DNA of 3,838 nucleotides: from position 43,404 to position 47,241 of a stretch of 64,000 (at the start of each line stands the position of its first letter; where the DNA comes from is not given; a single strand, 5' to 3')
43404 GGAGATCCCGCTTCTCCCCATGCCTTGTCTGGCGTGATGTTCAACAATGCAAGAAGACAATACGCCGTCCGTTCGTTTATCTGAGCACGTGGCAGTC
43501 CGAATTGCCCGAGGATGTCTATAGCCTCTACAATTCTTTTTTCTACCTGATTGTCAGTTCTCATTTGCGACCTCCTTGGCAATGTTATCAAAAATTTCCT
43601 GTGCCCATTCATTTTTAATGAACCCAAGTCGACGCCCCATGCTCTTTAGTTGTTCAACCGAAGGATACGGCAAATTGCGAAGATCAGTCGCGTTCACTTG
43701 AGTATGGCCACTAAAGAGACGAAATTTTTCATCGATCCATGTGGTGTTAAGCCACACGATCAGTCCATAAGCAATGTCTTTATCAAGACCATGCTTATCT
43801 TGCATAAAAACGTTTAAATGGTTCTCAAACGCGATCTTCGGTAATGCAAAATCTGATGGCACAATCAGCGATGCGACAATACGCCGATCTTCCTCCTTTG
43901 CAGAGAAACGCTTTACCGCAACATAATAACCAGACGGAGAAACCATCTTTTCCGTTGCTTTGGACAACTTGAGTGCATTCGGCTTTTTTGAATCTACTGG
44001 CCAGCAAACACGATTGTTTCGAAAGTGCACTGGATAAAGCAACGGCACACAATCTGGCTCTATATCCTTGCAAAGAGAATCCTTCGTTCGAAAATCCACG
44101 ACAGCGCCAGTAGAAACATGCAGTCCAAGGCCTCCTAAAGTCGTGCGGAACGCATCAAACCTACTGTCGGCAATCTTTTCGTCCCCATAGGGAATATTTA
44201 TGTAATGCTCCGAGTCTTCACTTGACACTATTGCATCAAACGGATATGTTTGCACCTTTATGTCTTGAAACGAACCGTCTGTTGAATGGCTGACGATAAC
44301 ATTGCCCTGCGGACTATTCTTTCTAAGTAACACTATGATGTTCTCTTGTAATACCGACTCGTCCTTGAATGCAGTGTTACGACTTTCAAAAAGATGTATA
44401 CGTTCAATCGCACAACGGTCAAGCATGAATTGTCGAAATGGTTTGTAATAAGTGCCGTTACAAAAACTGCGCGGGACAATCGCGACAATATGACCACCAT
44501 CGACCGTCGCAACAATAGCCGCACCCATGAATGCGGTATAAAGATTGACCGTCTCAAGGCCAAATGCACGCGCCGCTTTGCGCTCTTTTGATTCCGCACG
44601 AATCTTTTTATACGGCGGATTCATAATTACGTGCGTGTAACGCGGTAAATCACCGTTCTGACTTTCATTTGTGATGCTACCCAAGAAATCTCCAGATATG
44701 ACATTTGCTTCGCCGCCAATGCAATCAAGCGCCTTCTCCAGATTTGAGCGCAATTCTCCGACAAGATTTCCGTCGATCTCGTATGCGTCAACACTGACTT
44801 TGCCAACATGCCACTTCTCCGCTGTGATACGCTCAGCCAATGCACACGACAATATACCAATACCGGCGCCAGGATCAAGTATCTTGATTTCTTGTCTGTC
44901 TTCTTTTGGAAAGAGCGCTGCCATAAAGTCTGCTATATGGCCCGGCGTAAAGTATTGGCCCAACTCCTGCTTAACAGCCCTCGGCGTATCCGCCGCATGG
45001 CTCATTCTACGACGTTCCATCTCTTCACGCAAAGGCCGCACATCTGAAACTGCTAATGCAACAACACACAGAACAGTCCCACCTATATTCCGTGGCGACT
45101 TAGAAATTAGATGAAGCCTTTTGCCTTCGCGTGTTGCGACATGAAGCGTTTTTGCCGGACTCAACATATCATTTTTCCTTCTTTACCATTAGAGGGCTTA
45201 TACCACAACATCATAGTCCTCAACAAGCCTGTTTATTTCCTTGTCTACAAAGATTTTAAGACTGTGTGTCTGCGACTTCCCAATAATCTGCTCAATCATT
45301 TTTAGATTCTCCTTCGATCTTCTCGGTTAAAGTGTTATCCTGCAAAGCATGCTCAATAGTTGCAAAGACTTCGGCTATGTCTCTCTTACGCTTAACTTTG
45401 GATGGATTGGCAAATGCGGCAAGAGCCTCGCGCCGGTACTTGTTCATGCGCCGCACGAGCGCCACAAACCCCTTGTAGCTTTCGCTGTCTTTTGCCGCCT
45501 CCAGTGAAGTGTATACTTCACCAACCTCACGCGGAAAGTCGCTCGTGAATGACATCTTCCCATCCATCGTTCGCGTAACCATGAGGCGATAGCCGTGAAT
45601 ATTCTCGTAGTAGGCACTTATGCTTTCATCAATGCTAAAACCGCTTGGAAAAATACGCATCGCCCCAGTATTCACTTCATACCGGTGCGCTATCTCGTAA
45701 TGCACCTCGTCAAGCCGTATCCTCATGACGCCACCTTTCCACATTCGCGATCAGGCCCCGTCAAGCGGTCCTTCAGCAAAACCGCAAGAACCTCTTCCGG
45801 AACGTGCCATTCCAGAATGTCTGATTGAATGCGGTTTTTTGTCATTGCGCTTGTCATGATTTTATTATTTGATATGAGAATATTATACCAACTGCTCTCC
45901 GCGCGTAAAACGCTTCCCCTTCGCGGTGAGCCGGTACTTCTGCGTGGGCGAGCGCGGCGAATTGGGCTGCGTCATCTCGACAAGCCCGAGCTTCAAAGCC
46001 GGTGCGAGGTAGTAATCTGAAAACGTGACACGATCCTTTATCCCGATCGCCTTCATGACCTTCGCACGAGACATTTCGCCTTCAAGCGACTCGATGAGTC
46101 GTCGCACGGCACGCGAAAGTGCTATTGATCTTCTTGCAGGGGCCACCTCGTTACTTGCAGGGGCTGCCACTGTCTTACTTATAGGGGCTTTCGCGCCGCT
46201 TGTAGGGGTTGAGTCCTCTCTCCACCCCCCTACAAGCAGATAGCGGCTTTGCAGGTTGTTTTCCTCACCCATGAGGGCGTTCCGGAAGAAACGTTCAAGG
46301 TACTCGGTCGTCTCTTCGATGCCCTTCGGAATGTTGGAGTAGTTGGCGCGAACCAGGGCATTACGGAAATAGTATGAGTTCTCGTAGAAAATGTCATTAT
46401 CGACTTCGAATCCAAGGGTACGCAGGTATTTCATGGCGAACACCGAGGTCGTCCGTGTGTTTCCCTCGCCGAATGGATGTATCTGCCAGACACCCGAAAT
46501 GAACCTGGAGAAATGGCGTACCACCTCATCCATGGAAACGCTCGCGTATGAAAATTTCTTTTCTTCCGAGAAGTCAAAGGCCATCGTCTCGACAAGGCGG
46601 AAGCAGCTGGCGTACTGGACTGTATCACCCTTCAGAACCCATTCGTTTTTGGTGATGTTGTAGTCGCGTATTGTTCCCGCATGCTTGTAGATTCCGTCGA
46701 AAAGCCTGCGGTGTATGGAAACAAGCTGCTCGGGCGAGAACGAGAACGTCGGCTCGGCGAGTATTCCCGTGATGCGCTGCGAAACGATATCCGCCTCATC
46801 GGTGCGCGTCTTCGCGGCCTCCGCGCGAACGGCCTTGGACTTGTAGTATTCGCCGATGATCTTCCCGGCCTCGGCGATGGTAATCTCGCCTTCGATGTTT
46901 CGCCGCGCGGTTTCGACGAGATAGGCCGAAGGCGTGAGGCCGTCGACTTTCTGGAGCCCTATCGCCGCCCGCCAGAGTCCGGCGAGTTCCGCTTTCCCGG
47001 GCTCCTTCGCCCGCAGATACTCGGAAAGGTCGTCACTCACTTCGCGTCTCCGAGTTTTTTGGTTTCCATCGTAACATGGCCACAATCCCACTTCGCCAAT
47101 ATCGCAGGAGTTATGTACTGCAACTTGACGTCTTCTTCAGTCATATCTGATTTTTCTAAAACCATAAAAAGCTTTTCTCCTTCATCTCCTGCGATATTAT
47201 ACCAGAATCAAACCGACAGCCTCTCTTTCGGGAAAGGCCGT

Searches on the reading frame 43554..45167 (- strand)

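Call 3: search_protein_families(library=pfam, proteins=[window:43554-45167:-], max_evalue=0.1)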
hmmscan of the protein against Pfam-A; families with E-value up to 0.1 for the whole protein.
window:43554-45167:- (537 aa): 5 families
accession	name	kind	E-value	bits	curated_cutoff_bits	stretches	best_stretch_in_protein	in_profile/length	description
PF07669.17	Eco57I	-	2.9e-11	44.2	25.3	1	176-263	74-168/171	Eco57I restriction-modification methylase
PF02384.22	N6_Mtase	-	2.1e-08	34.3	20.4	1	66-292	22-243/311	N-6 DNA Methylase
PF05175.20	MTS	-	0.0021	18.2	23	1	81-192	22-114/170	Methyltransferase small domain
PF07942.18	CARME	-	0.026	14.3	27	1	77-112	40-77/268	Carnosine N-methyltransferase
PF00398.26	RrnaAD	-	0.056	13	24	1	92-162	30-86/263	Ribosomal RNA adenine dimethylase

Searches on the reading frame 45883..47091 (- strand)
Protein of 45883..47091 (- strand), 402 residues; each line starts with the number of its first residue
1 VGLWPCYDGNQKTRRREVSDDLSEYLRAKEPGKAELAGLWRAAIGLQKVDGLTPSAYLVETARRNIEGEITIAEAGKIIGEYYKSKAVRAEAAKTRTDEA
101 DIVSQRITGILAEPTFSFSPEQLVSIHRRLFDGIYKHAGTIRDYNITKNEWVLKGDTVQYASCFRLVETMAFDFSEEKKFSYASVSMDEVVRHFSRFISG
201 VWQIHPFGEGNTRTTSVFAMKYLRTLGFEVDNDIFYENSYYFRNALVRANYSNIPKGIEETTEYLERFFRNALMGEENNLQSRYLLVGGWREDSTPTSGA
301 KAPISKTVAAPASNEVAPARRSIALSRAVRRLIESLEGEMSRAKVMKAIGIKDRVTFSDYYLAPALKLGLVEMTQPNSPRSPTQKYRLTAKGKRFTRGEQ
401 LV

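Call 91: search_protein_families(library=padloc, proteins=[window:45883-47091:-], max_evalue=0.001)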
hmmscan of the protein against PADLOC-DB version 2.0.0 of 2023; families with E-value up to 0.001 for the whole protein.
window:45883-47091:- (402 aa): 5 families
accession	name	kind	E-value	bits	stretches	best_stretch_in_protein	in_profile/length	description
PDLC05078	PDC-S72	-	3.1e-128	426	1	20-354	4-345/377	-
PDLC04838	PDC-S04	-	4.6e-25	86.6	1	97-272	41-201/209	-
PDLC04839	PDC-S04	-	1e-12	46.1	1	113-238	54-175/205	-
PDLC04842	PDC-S04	-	2.5e-08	31.9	1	121-219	45-126/202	-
PDLC04841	PDC-S04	-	3e-07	28.4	1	122-219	144-224/292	-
